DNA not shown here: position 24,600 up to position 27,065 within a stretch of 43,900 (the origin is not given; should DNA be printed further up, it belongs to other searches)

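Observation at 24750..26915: Membrane protein combining an NHL beta-propeller, TPR and a Yip1-like domain inside a transporter operon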

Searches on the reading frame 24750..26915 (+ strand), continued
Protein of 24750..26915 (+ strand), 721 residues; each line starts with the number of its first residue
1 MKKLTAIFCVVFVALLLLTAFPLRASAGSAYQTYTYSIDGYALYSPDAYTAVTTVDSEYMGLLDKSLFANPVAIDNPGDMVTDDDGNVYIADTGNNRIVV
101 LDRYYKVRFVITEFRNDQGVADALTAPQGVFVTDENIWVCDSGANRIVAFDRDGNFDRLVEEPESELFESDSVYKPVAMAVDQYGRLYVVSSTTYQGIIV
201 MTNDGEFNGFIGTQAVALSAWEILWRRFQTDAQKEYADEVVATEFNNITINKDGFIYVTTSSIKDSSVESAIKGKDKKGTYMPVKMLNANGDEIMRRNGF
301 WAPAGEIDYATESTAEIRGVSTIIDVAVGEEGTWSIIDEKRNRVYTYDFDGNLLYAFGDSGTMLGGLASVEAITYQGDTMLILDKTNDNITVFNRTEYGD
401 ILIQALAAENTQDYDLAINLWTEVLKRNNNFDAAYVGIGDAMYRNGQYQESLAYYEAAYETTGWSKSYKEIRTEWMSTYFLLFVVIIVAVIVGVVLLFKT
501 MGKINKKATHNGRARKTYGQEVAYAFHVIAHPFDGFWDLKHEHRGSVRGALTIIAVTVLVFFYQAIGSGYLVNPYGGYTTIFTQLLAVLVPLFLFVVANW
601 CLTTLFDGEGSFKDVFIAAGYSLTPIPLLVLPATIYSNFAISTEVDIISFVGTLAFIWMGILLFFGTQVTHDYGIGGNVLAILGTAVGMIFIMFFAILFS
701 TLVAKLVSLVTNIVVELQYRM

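Call 65: find_encoding_contigs(protein=P0412, flank=10000, max_places=2)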
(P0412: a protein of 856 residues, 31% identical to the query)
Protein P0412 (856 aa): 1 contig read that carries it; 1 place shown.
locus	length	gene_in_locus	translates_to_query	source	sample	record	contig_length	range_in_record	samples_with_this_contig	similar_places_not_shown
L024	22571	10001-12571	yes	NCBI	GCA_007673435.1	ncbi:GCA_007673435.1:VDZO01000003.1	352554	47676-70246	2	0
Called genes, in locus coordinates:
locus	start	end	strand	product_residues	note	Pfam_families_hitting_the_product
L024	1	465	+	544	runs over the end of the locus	PF00072:Response_reg, PF00165:HTH_AraC (weak), PF12833:HTH_18, PF00165:HTH_AraC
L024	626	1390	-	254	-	PF00072:Response_reg, PF00165:HTH_AraC (faint), PF12833:HTH_18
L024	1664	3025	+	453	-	PF01547:SBP_bac_1, PF13416:SBP_bac_8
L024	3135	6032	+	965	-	PF01547:SBP_bac_1, PF13416:SBP_bac_8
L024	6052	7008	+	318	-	PF00528:BPD_transp_1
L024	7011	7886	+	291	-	PF00528:BPD_transp_1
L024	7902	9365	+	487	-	PF01436:NHL (weak)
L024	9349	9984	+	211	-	PF04893:Yip1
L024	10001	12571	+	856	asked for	PF18952:DUF5696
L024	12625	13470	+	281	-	PF00528:BPD_transp_1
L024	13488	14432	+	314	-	PF00528:BPD_transp_1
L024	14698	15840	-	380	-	PF01270:Glyco_hydro_8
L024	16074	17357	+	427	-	PF13472:Lipase_GDSL_2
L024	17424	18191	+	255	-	PF00756:Esterase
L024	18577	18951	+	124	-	PF00072:Response_reg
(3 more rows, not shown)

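Call 66: find_encoding_contigs(protein=P0420, flank=10000, max_places=2)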
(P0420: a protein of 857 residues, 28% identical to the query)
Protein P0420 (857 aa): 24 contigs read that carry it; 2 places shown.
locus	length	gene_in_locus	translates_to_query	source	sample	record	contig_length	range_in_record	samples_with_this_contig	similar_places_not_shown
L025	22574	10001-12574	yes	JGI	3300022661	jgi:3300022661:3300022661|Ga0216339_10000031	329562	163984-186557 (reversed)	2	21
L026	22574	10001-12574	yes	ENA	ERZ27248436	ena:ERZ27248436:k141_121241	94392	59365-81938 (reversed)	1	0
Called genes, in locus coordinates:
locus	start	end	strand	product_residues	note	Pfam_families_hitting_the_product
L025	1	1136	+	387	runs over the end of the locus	PF02655:ATP-grasp_3, PF02786:CPSase_L_D2, PF07478:Dala_Dala_lig_C, PF13535:ATP-grasp_4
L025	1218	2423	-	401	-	PF00150:Cellulase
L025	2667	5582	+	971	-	PF01547:SBP_bac_1, PF13416:SBP_bac_8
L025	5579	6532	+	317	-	PF00528:BPD_transp_1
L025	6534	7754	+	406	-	PF00528:BPD_transp_1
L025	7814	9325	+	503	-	PF01436:NHL (faint)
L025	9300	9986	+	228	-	PF04893:Yip1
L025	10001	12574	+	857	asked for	PF18952:DUF5696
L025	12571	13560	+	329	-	PF00528:BPD_transp_1 (weak)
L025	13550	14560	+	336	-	PF00528:BPD_transp_1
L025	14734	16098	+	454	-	-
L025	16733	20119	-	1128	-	PF09022:Staphostatin_A (faint), PF13306:LRR_5 (weak)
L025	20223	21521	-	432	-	PF01943:Polysacc_synt, PF13440:Polysacc_synt_3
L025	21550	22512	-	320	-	PF00535:Glycos_transf_2, PF10111:Glyco_tranf_2_2, PF13641:Glyco_tranf_2_3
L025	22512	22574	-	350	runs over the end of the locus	PF14897:EpsG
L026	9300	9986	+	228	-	PF04893:Yip1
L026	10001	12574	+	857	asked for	PF18952:DUF5696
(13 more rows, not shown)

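Call 73: find_encoding_contigs(protein=P0435, flank=10000, max_places=1)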
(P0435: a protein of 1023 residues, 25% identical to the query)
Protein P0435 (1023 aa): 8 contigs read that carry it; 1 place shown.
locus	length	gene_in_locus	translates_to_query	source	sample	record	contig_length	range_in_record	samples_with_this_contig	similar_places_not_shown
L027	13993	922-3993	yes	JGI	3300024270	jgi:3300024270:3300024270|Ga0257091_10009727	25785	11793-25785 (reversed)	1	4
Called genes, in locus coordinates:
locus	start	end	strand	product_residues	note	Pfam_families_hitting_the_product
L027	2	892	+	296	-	?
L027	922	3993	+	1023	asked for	PF18952:DUF5696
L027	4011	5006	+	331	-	PF00528:BPD_transp_1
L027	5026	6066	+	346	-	PF00528:BPD_transp_1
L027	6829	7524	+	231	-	PF19700:DUF6198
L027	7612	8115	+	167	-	PF03449:GreA_GreB_N, PF01272:GreA_GreB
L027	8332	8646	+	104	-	-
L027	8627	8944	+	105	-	PF01906:YbjQ_1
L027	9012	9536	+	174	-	PF21820:DUF6886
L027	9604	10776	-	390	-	PF01041:DegT_DnrJ_EryC1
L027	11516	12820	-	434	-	PF04734:Ceramidase_alk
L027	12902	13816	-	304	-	PF01261:AP_endonuc_2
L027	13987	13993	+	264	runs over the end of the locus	-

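Call 74: find_encoding_contigs(protein=P0437, flank=10000, max_places=1)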
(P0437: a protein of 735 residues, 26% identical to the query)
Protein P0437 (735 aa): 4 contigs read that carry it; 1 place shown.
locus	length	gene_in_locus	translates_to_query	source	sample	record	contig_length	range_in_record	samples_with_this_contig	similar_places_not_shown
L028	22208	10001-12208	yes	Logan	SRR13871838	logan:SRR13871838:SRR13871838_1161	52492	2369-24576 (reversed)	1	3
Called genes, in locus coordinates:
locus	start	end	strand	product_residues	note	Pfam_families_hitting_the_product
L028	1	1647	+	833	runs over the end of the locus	PF06165:GH94_b-supersand, PF17167:Glyco_hydro_94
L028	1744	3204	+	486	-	-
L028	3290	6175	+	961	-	PF01547:SBP_bac_1, PF13416:SBP_bac_8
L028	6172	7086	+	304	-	PF00528:BPD_transp_1 (faint)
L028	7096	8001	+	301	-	PF00528:BPD_transp_1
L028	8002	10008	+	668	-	PF01436:NHL (faint), PF07719:TPR_2 (faint), PF04893:Yip1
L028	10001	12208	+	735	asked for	PF18952:DUF5696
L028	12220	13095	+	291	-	PF00528:BPD_transp_1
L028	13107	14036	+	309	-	PF00528:BPD_transp_1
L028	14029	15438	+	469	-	PF10091:Glycoamylase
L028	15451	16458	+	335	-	PF00356:LacI, PF00532:Peripla_BP_1, PF13407:Peripla_BP_4, PF13377:Peripla_BP_3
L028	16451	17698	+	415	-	PF10091:Glycoamylase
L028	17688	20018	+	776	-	PF01301:Glyco_hydro_35, PF02449:Glyco_hydro_42, PF22369:GLMA_2nd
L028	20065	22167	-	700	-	PF00933:Glyco_hydro_3, PF01915:Glyco_hydro_3_C, PF14310:Fn3-like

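Call 75: find_encoding_contigs(protein=P0438, flank=10000, max_places=1)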
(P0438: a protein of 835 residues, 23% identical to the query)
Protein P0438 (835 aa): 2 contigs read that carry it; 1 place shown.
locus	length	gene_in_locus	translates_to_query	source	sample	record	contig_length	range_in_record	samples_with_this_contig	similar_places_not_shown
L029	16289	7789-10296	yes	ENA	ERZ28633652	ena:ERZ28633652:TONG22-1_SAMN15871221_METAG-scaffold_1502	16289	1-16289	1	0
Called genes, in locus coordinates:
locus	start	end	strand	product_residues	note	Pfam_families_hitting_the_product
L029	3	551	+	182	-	?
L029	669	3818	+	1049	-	PF01547:SBP_bac_1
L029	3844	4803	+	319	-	PF00528:BPD_transp_1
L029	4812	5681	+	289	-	PF00528:BPD_transp_1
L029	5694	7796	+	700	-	PF01436:NHL (faint), PF07719:TPR_2 (faint), PF04893:Yip1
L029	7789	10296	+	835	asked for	PF18952:DUF5696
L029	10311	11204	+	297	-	PF00528:BPD_transp_1 (weak)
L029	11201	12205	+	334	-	PF00528:BPD_transp_1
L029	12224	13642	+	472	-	PF01547:SBP_bac_1, PF13416:SBP_bac_8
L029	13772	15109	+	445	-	PF01547:SBP_bac_1, PF13416:SBP_bac_8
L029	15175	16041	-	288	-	PF07670:Gate (faint)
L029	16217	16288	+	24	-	?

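Call 78: search_protein_families(library=pfam, proteins=[P0129, P0130, P0171, P0179, P0215, P0192, P0132, P0145], max_evalue=0.01)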
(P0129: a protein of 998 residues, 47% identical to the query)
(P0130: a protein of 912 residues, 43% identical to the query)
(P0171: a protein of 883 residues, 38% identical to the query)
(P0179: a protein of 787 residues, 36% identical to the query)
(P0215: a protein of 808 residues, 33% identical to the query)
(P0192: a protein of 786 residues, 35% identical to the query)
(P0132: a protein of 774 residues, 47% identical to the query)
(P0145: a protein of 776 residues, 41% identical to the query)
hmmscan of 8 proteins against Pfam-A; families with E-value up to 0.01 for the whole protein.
P0129 (998 aa): 5 families
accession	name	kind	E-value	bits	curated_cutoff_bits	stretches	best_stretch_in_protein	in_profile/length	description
PF04893.22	Yip1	-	8.4e-15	55.5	28.6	1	802-970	2-171/173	Yip1 domain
PF01436.27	NHL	-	3.8e-08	33.4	20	0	330-352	5-27/28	NHL repeat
PF25021.1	TEN_NHL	-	0.0016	17.9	27.1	0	312-350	314-353/357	Teneurin NHL domain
PF06739.17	SBBP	-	0.0025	18.2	20.5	0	508-521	16-29/38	Beta-propeller repeat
PF14559.12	TPR_19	-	0.0037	18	25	1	689-733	6-50/68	Tetratricopeptide repeat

P0130 (912 aa): 4 families
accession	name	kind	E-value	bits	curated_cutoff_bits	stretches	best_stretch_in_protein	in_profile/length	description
PF04893.22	Yip1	-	5.5e-16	59.4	28.6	1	716-885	2-171/173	Yip1 domain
PF01436.27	NHL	-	1.4e-15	56.9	20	2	309-336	1-28/28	NHL repeat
PF17170.10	DUF5128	-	0.00031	20.5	22.9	0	318-348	51-81/321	6-bladed beta-propeller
PF24575.1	TPR_Slam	-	0.0015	19.4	35.2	1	594-645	53-104/104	Surface lipoprotein assembly modifier, N-terminal TPR repeats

P0171 (883 aa): 3 families
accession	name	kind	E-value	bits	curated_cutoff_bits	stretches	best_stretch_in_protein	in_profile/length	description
PF01436.27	NHL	-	7.8e-12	45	20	2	267-294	1-28/28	NHL repeat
PF04893.22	Yip1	-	1.4e-09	38.5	28.6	1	687-858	1-171/173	Yip1 domain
PF25021.1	TEN_NHL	-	8.2e-07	28.8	27.1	1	61-100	315-353/357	Teneurin NHL domain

P0179 (787 aa): 9 families
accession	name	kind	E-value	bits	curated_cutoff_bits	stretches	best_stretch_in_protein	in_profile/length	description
PF01436.27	NHL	-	7.3e-15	54.6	20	1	190-217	1-28/28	NHL repeat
PF04893.22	Yip1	-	1.1e-13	51.9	28.6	1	592-762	2-172/173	Yip1 domain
PF13449.12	Phytase-like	-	8.5e-05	23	27.6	0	192-232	69-110/284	Esterase-like activity of phytase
PF08450.18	SGL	-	0.00014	22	26.3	0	185-228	180-221/246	SMP-30/Gluconolactonase/LRE-like region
PF06739.17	SBBP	-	0.00017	21.9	20.5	0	310-326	13-29/38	Beta-propeller repeat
PF20067.5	SSL_N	-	0.00043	20.5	18.9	0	191-208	21-38/46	Strictosidine synthase-like, N-terminal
PF07719.23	TPR_2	-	0.00055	20.3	27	0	500-522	3-25/34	Tetratricopeptide repeat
PF25021.1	TEN_NHL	-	0.0079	15.6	27.1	0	190-229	141-177/357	Teneurin NHL domain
PF13432.12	TPR_16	-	0.0095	16.8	32.7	0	469-522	2-55/65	Tetratricopeptide repeat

P0215 (808 aa): 5 families
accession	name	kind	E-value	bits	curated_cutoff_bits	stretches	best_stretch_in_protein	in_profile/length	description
PF04893.22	Yip1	-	1.1e-14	55.1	28.6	1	616-783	4-171/173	Yip1 domain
PF01436.27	NHL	-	1.4e-11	44.2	20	1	201-228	1-28/28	NHL repeat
PF13432.12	TPR_16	-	2.7e-06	28.2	32.7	1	486-539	3-55/65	Tetratricopeptide repeat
PF07719.23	TPR_2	-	0.0004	20.7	27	0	517-539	3-25/34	Tetratricopeptide repeat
PF06739.17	SBBP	-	0.0017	18.7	20.5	0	324-341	15-32/38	Beta-propeller repeat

P0192 (786 aa): 7 families
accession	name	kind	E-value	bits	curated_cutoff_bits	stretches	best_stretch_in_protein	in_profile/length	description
PF04893.22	Yip1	-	3.2e-12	47.1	28.6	1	591-762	2-173/173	Yip1 domain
PF01436.27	NHL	-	8e-12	45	20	2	110-137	1-28/28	NHL repeat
PF08450.18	SGL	-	6.7e-06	26.3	26.3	1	36-140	61-164/246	SMP-30/Gluconolactonase/LRE-like region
PF25021.1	TEN_NHL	-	7.4e-06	25.6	27.1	0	109-135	140-166/357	Teneurin NHL domain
PF13432.12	TPR_16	-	0.002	19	32.7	1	472-522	5-55/65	Tetratricopeptide repeat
PF13374.12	TPR_10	-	0.008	16.6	27.5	0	503-521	7-25/42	Tetratricopeptide repeat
PF17170.10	DUF5128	-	0.0099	15.5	22.9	0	398-544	54-202/321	6-bladed beta-propeller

P0132 (774 aa): 11 families
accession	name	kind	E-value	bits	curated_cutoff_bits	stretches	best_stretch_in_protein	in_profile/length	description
PF04893.22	Yip1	-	3.9e-14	53.3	28.6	1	580-749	2-172/173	Yip1 domain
PF01436.27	NHL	-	3.4e-09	36.7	20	1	106-132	1-27/28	NHL repeat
PF13432.12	TPR_16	-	4e-05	24.4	32.7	1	457-509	4-56/65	Tetratricopeptide repeat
PF07719.23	TPR_2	-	6.4e-05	23.2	27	1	486-511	3-28/34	Tetratricopeptide repeat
PF08450.18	SGL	-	0.0001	22.4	26.3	1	90-221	72-199/246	SMP-30/Gluconolactonase/LRE-like region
PF06739.17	SBBP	-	0.00073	19.9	20.5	0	274-292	11-29/38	Beta-propeller repeat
PF25021.1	TEN_NHL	-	0.0015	18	27.1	0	100-180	24-97/357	Teneurin NHL domain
PF13374.12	TPR_10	-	0.0019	18.6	27.5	1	487-512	5-30/42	Tetratricopeptide repeat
PF13424.12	TPR_12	-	0.0022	18.6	30.1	1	485-512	46-73/77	Tetratricopeptide repeat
PF00515.34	TPR_1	-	0.003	17.8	27.8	1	486-509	3-26/34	Tetratricopeptide repeat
PF13428.12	TPR_14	-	0.0081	17.2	23.5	0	485-513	2-30/44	Tetratricopeptide repeat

P0145 (776 aa): 3 families
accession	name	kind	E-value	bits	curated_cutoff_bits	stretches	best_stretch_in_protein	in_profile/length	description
PF04893.22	Yip1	-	3.5e-17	63.3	28.6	1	581-749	2-171/173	Yip1 domain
PF14559.12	TPR_19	-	0.00079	20.1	25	1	467-510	7-50/68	Tetratricopeptide repeat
PF07719.23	TPR_2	-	0.0085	16.6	27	0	487-512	3-28/34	Tetratricopeptide repeat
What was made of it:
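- Longer family members add only more NHL repeats and no recognisable CBM (call 78).
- Tried and rejected: They carry only extra NHL repeats or nothing recognisable (call 78).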

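Call 83: search_protein_families(library=pfam, proteins=[L021:2-430:+, L021:2691-4415:+, L027:2-892:+, L028:1744-3204:+, L025:14734-16098:+], max_evalue=0.01)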
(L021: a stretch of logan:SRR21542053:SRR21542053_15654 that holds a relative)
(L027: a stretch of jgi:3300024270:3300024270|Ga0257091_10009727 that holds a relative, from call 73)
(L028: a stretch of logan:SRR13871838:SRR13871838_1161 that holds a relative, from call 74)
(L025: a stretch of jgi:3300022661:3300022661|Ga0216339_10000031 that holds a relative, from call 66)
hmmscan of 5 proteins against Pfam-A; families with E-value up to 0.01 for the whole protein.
L021:2-430:+ (142 aa): 0 families

L021:2691-4415:+ (575 aa): 1 family
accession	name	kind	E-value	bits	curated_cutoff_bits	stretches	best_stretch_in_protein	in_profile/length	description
PF18952.6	DUF5696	-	3.1e-65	221.3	25.6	1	306-574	20-277/612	Family of unknown function (DUF5696)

L027:2-892:+ (296 aa): 8 families
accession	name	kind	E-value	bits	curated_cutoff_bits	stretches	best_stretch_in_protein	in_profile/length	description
PF04893.22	Yip1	-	3.7e-17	63.2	28.6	1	101-270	1-170/173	Yip1 domain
PF00515.34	TPR_1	-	0.00019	21.5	27.8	1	9-34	2-27/34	Tetratricopeptide repeat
PF13181.12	TPR_8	-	0.00021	21.6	25.7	1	10-36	3-29/34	Tetratricopeptide repeat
PF07719.23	TPR_2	-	0.00022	21.5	27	1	10-36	3-29/34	Tetratricopeptide repeat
PF13428.12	TPR_14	-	0.00069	20.5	23.5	1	9-43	2-36/44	Tetratricopeptide repeat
PF13374.12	TPR_10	-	0.004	17.6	27.5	1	10-36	4-30/42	Tetratricopeptide repeat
PF13432.12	TPR_16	-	0.0059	17.5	32.7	0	14-39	37-60/65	Tetratricopeptide repeat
PF13424.12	TPR_12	-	0.0099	16.5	30.1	0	9-36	46-73/77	Tetratricopeptide repeat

L028:1744-3204:+ (486 aa): 0 families

L025:14734-16098:+ (454 aa): 0 families

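Call 88: find_related_loci(query=A1, collection=metagenome_contigs, flank=10000)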
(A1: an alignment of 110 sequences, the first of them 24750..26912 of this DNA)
Query A1 (721 aa) in metagenome_contigs; peptide patterns used: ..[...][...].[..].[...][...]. (x = any residue, [..] = any of these).
599 stretches matched a pattern (row limit reached: there are more); 598 encode a relative of the query (tblastn E <= 1e-3); the best 80 are kept; 80 distinct loci.
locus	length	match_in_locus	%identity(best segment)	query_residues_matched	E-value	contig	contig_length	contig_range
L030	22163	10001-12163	100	1-721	0e+0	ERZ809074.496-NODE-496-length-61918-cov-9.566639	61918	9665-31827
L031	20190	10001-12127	67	27-721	0e+0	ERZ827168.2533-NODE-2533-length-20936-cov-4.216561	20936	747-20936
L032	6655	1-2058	65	27-720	0e+0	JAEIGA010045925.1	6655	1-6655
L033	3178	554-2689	62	1-720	0e+0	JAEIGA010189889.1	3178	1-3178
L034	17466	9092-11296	62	1-721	0e+0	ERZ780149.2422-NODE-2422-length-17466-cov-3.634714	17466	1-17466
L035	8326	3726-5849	57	1-721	0e+0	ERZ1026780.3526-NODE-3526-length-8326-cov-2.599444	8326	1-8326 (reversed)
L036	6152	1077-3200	57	1-721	0e+0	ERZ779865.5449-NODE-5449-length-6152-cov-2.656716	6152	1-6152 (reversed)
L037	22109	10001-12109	60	11-721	0e+0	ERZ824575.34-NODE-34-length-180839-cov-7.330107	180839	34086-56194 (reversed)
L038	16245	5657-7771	57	9-721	0e+0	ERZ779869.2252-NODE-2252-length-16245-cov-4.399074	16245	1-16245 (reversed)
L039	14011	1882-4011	58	2-721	0e+0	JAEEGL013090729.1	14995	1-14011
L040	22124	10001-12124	55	1-721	0e+0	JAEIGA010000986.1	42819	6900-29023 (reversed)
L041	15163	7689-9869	55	1-721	0e+0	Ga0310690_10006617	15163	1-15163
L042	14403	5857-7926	57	26-721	0e+0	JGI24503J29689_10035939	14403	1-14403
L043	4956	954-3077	54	1-721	0e+0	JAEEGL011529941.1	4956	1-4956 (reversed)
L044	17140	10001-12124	53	1-719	0e+0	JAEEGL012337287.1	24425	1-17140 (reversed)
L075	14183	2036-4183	49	3-721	0e+0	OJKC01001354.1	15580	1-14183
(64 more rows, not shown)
